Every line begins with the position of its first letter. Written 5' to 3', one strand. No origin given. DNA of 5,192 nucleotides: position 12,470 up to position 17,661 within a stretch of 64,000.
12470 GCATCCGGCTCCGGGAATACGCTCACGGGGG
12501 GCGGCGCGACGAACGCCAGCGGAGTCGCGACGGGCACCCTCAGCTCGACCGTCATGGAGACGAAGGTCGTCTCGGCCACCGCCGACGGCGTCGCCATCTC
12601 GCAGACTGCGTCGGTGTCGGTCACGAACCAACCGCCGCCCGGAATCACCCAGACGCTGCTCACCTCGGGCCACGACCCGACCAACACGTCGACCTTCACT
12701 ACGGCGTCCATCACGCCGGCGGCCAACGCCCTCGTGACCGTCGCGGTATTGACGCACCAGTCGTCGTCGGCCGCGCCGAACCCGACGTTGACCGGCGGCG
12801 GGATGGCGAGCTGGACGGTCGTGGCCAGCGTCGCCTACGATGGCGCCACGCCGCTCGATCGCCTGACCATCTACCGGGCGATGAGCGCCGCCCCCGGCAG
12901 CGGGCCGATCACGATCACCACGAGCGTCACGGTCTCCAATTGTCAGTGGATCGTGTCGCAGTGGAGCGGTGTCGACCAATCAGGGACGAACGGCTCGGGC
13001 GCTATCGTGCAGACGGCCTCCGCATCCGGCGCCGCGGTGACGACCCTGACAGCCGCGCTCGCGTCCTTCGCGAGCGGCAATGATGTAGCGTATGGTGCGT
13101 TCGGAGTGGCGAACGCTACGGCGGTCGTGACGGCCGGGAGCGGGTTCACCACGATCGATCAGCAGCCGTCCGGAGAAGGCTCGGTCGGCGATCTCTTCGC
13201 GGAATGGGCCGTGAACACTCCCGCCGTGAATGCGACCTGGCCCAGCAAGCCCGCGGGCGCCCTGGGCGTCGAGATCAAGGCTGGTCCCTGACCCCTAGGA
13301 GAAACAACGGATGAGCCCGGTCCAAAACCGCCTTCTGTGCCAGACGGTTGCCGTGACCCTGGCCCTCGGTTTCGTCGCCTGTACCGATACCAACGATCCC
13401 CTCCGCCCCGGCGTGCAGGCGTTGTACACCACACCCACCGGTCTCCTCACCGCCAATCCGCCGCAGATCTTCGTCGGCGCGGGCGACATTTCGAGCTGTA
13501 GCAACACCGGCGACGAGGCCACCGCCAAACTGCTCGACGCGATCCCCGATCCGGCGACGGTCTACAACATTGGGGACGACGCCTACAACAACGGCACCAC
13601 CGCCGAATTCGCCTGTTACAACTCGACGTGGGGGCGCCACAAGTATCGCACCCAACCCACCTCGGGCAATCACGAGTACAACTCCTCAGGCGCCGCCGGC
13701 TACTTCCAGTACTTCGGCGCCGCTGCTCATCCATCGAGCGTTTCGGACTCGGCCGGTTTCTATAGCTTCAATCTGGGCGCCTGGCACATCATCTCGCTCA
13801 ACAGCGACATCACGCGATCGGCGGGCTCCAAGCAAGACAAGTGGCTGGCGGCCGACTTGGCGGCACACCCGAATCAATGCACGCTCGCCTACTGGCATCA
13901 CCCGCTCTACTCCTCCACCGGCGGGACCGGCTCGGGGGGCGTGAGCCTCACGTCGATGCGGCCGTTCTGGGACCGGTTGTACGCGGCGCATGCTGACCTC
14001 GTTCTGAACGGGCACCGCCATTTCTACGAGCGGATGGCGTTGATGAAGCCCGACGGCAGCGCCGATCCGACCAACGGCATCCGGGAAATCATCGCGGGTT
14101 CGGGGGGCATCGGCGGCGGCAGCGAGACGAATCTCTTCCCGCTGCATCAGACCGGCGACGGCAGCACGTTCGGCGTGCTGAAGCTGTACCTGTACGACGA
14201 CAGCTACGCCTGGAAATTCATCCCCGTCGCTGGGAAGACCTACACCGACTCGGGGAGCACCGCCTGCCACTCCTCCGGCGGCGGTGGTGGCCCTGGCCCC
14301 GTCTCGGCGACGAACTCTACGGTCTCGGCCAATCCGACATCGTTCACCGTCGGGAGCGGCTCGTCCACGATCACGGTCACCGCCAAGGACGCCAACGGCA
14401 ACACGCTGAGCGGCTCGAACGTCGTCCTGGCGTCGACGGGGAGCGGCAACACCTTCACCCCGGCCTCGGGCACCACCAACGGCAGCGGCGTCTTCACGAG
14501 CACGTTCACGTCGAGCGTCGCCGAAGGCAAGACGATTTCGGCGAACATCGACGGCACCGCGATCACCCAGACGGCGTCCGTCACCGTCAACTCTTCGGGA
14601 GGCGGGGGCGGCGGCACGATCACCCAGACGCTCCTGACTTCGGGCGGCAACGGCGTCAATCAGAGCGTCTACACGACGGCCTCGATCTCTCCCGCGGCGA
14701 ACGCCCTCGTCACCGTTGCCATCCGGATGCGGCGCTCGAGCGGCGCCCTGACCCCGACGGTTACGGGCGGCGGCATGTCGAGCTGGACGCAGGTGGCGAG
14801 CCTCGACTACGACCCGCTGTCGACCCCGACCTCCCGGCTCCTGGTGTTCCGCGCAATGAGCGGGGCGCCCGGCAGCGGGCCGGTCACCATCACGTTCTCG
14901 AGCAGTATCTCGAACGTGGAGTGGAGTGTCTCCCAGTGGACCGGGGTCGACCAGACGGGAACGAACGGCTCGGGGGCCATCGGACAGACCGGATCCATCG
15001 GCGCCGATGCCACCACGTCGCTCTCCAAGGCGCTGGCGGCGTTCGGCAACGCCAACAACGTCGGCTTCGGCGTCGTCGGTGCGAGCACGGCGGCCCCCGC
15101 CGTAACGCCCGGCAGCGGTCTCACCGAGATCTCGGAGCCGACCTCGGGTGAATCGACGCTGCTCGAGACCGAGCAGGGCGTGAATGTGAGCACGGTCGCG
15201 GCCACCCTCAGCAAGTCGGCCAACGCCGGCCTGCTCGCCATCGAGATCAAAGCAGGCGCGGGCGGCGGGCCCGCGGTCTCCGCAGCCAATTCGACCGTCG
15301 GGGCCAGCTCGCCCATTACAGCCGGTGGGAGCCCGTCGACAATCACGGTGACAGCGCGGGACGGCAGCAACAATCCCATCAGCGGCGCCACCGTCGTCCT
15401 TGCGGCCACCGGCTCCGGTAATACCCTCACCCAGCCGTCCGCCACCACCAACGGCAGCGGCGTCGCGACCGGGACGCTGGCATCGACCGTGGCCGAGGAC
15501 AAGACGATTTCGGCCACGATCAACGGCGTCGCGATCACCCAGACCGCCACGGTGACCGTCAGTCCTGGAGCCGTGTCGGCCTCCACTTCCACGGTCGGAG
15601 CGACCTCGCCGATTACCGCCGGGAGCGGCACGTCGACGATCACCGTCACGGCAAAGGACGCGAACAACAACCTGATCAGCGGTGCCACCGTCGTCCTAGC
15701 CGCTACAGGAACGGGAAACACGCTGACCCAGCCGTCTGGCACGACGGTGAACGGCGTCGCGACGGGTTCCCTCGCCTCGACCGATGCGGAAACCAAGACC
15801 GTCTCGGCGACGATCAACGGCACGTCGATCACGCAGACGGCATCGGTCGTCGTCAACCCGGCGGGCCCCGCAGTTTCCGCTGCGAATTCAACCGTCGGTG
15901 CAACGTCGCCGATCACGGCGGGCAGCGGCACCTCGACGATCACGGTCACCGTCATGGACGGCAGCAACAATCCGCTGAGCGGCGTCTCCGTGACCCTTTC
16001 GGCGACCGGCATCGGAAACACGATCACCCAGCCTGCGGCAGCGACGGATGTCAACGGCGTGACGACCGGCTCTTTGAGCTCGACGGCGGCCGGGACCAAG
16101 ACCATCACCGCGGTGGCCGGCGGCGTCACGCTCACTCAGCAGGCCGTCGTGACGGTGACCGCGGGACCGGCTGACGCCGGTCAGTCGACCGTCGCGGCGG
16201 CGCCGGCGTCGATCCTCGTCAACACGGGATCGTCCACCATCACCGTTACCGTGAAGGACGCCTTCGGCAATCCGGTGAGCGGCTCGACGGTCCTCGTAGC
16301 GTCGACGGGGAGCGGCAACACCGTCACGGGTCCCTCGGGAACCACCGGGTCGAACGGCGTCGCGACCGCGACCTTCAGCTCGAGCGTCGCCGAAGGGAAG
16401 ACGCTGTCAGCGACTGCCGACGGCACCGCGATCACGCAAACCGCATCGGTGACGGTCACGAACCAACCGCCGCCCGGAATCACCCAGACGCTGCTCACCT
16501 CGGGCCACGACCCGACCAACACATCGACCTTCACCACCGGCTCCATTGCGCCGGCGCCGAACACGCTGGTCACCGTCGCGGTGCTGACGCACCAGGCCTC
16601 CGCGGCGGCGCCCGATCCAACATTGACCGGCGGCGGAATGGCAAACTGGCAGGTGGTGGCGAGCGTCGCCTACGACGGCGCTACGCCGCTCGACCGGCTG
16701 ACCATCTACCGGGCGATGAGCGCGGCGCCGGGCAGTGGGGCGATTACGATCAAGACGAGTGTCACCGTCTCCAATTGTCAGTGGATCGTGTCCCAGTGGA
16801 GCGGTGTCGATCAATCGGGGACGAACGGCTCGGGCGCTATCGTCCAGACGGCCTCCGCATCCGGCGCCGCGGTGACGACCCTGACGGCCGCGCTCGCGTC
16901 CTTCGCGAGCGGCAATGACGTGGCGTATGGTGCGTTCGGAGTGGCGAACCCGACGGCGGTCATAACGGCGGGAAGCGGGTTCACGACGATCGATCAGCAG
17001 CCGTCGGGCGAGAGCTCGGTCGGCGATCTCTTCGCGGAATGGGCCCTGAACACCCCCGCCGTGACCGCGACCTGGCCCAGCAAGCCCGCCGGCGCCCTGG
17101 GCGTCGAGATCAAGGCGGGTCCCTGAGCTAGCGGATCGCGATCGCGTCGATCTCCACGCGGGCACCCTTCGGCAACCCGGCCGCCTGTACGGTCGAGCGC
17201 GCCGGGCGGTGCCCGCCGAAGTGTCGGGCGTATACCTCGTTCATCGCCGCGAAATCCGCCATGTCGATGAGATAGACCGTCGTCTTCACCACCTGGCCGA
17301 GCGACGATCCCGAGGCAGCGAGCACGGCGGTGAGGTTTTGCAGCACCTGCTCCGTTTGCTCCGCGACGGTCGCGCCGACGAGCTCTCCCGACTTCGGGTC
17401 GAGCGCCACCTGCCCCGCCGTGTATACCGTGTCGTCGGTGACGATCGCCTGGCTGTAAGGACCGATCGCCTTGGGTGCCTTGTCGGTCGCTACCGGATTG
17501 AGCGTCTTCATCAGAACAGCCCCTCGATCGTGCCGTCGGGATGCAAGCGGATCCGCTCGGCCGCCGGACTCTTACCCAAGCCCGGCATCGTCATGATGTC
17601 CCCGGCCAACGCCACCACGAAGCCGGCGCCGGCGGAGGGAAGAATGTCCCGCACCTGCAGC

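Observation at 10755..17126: Tandem giant lipoproteins: phosphoesterase head, poly-Gly hinge, Ig-like stalk and an unassigned tail module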

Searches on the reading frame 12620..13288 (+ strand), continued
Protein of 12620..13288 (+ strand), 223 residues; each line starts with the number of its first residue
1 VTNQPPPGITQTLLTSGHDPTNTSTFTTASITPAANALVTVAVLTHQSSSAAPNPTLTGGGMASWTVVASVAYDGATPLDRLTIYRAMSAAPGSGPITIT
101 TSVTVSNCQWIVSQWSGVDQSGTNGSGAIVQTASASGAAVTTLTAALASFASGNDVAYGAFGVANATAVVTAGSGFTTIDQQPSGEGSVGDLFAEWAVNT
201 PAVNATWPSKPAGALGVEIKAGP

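Call 48: list_cluster_members(proteins=[P0121, P0133, P0146, P0153, P0202, P0244, P0217, P0253, P0211, P0141])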
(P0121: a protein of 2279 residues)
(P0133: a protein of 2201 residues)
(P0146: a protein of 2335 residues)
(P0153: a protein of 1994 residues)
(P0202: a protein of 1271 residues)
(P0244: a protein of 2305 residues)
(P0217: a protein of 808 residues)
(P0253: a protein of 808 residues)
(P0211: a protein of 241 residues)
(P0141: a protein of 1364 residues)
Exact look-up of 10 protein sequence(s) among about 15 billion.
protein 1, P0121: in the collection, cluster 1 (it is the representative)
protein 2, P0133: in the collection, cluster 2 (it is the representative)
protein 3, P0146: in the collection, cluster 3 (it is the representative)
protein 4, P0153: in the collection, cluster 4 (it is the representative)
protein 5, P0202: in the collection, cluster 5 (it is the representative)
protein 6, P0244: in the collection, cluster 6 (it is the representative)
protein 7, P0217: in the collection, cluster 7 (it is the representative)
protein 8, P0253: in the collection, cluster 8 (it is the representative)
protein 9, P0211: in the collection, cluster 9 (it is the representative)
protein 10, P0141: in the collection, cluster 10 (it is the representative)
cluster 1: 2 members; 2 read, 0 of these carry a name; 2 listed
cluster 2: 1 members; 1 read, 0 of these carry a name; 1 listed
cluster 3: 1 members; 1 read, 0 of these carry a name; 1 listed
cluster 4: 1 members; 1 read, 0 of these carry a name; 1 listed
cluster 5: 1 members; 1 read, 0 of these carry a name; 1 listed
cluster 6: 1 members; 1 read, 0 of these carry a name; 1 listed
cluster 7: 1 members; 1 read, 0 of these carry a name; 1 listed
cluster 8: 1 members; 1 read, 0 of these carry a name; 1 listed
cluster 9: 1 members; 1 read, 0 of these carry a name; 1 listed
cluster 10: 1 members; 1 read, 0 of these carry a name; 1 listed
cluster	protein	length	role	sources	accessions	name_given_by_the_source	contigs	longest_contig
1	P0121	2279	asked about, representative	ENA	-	-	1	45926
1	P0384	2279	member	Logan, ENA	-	-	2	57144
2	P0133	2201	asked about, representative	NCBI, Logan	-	-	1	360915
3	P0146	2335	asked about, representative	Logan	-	-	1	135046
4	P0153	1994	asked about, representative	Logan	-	-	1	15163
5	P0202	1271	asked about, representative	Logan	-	-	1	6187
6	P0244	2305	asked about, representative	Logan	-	-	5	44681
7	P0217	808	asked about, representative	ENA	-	-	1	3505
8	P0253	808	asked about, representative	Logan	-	-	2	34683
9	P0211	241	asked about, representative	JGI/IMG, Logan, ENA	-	-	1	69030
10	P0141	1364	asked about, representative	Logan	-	-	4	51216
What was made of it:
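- Tried and rejected: Cluster look-up for names or taxa of large T proteins returned no names (call 48).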

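Call 49: search_protein_families(library=pfam, proteins=[P0133, P0146, P0244, P0202, P0217, P0253], max_evalue=0.001)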
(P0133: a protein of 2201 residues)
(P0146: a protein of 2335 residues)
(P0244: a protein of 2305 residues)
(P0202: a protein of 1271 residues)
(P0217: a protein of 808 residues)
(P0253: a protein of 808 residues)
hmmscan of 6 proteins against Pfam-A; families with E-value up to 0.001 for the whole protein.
P0133 (2201 aa): 3 families
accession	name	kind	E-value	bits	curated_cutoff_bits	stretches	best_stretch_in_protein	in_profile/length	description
PF05593.20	RHS_repeat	-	7.6e-81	265.7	22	8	1012-1042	5-35/38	RHS Repeat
PF15533.11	Ntox33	-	6.6e-12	46.2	28.4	1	2137-2199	1-65/65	Bacterial toxin 33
PF20148.4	DUF6531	-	0.00085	20.1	24.1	0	382-423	9-48/74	Domain of unknown function (DUF6531)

P0146 (2335 aa): 9 families
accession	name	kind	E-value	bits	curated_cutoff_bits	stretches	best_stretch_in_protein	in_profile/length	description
PF05593.20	RHS_repeat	-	4.2e-32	110.3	22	4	963-993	4-34/38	RHS Repeat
PF12256.14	TcdB_toxin_midN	-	8.2e-30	103.9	24.8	1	618-749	30-165/181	Insecticide toxin TcdB middle/N-terminal region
PF03534.18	SpvB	-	1.4e-14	54.4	22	1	49-217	4-188/287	Salmonella virulence plasmid 65kDa B protein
PF13517.12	FG-GAP_3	-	1.8e-12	48.1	26.9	3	453-521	1-60/61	FG-GAP-like repeat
PF15607.11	Ntox44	-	4.8e-09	37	24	1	2229-2331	1-103/104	Bacterial toxin 44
PF01839.29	FG-GAP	-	9e-06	25.9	22.1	0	451-469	7-25/37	FG-GAP repeat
PF16743.10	PliI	-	3.3e-05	24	27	0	331-357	61-87/123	Periplasmic lysozyme inhibitor of I-type lysozyme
PF20041.5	DUF6443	-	5e-05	24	27.8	1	1022-1086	15-80/137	Domain of unknown function (DUF6443)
PF03527.20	RHS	-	0.00014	22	27.9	1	2026-2058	3-35/38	RHS protein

P0244 (2305 aa): 1 family
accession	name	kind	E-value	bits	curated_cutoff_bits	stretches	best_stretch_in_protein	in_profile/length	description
PF15902.12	Sortilin-Vps10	-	9.5e-05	21.8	33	0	1875-1963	6-86/446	Sortilin, neurotensin receptor 3,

P0202 (1271 aa): 0 families

P0217 (808 aa): 1 family
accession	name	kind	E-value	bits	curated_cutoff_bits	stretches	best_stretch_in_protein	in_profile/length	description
PF00041.27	fn3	-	0.00083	20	25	1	496-546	31-82/84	Fibronectin type III domain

P0253 (808 aa): 1 family
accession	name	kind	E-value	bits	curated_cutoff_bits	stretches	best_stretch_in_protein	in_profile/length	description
PF02018.23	CBM_4_9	-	0.00024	21.9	25.9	1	260-384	3-131/136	Carbohydrate binding domain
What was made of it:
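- Rhs/Tc toxins, CBM_4_9 and PKD (call 49).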

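Call 66: search_protein_families(library=pfam, proteins=[L147:5995-8637:+, L109:5980-7959:+, L118:5989-7341:+, P0113, P0128, P0131, P0141, P0184], max_evalue=0.01)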
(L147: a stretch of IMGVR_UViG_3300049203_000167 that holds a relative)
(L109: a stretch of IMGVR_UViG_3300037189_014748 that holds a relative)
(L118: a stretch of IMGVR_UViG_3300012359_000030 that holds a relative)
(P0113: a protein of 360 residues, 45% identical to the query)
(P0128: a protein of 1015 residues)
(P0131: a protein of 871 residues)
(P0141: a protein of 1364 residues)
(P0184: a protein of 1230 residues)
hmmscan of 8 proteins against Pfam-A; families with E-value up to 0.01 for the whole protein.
L147:5995-8637:+ (880 aa): 0 families

L109:5980-7959:+ (659 aa): 0 families

L118:5989-7341:+ (450 aa): 0 families

P0113 (360 aa): 0 families

P0128 (1015 aa): 7 families
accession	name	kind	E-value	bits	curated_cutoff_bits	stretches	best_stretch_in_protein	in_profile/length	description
PF18911.6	PKD_4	-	9.5e-35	119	27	2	615-697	1-84/85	PKD domain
PF00801.26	PKD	-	6.9e-16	58.4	23.5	2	619-694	10-78/80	PKD domain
PF02368.24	Big_2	-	1.3e-13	51.1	22.8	1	262-342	2-79/79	Bacterial Ig-like domain (group 2)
PF00149.33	Metallophos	-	1.4e-07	32.5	21.5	1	359-526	8-191/191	Calcineurin-like phosphoesterase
PF22352.2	K319L-like_PKD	-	2.3e-05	24.7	27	1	707-792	1-84/84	K319L-like, PKD domain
PF22359.2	Big-like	-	0.00081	20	27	1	299-343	3-47/48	Bacterial Ig-like domain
PF02369.22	Big_1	-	0.0022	18.5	34.9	1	264-343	3-79/93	Bacterial Ig-like domain (group 1)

P0131 (871 aa): 2 families
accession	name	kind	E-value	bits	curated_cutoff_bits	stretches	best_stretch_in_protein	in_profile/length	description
PF13620.12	CarboxypepD_reg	-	1.6e-13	51.2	32.3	2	276-356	1-81/82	Carboxypeptidase regulatory-like domain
PF13715.12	CarbopepD_reg_2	-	1e-06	29.1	32.2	1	277-326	1-51/88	CarboxypepD_reg-like domain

P0141 (1364 aa): 0 families

P0184 (1230 aa): 0 families
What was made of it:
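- Big_2 + Metallophos in a different order (call 66).
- Tried and rejected: Pfam on the phage T-carrying proteins gave nothing for their C-terminal parts (call 66).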

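Call 83: find_encoding_contigs(protein=P0056, flank=8000, max_places=2)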
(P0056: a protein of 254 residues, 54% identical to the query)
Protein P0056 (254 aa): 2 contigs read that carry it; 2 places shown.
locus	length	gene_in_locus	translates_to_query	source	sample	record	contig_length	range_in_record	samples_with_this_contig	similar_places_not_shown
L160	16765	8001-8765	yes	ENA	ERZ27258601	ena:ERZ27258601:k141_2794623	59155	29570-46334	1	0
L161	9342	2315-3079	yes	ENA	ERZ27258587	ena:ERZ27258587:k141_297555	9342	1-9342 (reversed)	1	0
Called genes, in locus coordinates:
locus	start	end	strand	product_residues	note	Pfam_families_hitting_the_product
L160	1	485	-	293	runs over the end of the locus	PF01435:Peptidase_M48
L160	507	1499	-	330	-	PF03706:LPG_synthase_TM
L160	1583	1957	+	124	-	PF00072:Response_reg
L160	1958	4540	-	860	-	-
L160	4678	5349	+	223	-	PF01557:FAA_hydrolase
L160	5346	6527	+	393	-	PF00155:Aminotran_1_2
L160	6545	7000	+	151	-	PF01288:HPPK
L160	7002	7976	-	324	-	-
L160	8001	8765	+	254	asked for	-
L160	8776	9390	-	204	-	PF02660:G3P_acyltransf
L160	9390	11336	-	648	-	PF00270:DEAD (weak), PF13307:Helicase_C_2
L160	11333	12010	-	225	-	PF01502:PRA-CH, PF01503:PRA-PH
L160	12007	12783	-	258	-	PF00977:His_biosynth, PF02581:TMP-TENI (faint), PF03060:NMO (faint), PF05690:ThiG (faint)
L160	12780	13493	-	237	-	PF00977:His_biosynth, PF03060:NMO (weak)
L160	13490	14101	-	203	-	PF00117:GATase, PF01174:SNO (weak), PF07685:GATase_3 (weak)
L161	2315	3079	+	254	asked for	-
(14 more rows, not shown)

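Call 84: search_protein_families(library=pfam, proteins=[window:12644-13288:+], max_evalue=1)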
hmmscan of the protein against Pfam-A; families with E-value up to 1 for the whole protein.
window:12644-13288:+ (215 aa): 0 families

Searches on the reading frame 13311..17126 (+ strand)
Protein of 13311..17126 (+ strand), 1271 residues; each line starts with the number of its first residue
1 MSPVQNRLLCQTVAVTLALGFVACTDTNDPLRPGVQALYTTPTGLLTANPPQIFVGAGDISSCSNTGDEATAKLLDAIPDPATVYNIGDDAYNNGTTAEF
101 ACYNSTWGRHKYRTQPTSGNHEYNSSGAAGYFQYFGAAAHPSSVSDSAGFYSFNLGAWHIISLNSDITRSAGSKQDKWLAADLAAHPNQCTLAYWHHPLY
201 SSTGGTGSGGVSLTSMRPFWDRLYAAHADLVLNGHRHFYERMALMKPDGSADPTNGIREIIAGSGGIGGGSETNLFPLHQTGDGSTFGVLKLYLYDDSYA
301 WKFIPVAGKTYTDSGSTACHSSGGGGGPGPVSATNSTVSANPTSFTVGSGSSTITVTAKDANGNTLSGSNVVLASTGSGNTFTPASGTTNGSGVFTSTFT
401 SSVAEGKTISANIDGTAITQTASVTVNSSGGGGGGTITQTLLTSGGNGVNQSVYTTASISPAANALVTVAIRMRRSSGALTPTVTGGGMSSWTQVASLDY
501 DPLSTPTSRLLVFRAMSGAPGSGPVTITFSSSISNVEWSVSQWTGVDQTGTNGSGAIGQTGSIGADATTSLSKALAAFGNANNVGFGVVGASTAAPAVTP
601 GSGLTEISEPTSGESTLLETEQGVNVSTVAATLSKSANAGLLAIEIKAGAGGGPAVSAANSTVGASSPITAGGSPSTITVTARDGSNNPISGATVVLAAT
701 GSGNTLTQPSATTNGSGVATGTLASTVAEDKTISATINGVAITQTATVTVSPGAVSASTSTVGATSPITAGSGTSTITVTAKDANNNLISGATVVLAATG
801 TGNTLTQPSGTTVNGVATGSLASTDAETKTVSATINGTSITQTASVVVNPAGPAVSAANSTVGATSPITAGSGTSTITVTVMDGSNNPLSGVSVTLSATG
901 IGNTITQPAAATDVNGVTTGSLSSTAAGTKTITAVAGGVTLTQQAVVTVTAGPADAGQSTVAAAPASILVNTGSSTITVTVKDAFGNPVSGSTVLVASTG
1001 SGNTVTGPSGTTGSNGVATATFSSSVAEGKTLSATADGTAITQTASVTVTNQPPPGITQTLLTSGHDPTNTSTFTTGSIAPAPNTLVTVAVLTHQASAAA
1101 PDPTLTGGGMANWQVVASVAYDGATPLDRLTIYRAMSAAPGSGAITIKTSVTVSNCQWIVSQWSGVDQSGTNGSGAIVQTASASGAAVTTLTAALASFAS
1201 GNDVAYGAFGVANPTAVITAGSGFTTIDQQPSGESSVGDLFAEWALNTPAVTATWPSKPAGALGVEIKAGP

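Call 4: search_protein_families(library=pfam, proteins=[window:13311-17126:+], max_evalue=0.1)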
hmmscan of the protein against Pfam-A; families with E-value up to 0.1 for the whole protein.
window:13311-17126:+ (1271 aa): 6 families
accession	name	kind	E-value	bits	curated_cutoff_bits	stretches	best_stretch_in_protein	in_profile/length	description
PF02369.22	Big_1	-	4.9e-54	180.9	34.9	5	669-749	12-91/93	Bacterial Ig-like domain (group 1)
PF09134.16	Invasin_D3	-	6.2e-51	171.4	33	5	658-752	2-97/98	Invasin, domain 3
PF13620.12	CarboxypepD_reg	-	0.00017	22.3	32.3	2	976-1060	1-80/82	Carboxypeptidase regulatory-like domain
PF24107.1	DUF7382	-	0.00021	21.5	27.4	2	961-1020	6-64/65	Domain of unknown function (DUF7382)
PF00630.25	Filamin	-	0.0017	19.6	26.9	0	333-419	4-88/93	Filamin/ABP280 repeat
PF21161.3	P2R3B_EF-hand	-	0.012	15.9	27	1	189-223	27-60/60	P2R3B, EF-hand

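Call 5: search_protein_families(library=ncbifam, proteins=[window:13311-17126:+], max_evalue=0.1)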
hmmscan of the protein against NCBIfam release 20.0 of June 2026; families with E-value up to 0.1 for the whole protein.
window:13311-17126:+ (1271 aa): 0 families

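Call 86: search_protein_families(library=padloc, proteins=[window:13311-17126:+], max_evalue=0.01)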
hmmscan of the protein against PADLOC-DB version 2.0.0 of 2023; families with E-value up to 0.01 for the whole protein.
window:13311-17126:+ (1271 aa): 0 families

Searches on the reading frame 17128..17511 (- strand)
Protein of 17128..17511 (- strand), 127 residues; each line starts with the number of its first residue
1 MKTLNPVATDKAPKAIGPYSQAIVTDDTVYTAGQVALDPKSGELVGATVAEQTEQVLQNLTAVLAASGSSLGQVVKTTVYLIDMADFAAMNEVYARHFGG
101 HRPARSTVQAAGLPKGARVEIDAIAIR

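Call 72: search_protein_families(library=pfam, proteins=[window:17128-17511:-], max_evalue=0.001)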
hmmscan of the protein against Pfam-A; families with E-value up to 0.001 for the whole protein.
window:17128-17511:- (127 aa): 1 family
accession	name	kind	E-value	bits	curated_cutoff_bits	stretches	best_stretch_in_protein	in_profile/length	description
PF01042.26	Ribonuc_L-PSP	-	8.6e-45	152.1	27.3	1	10-126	2-120/121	Endoribonuclease L-PSP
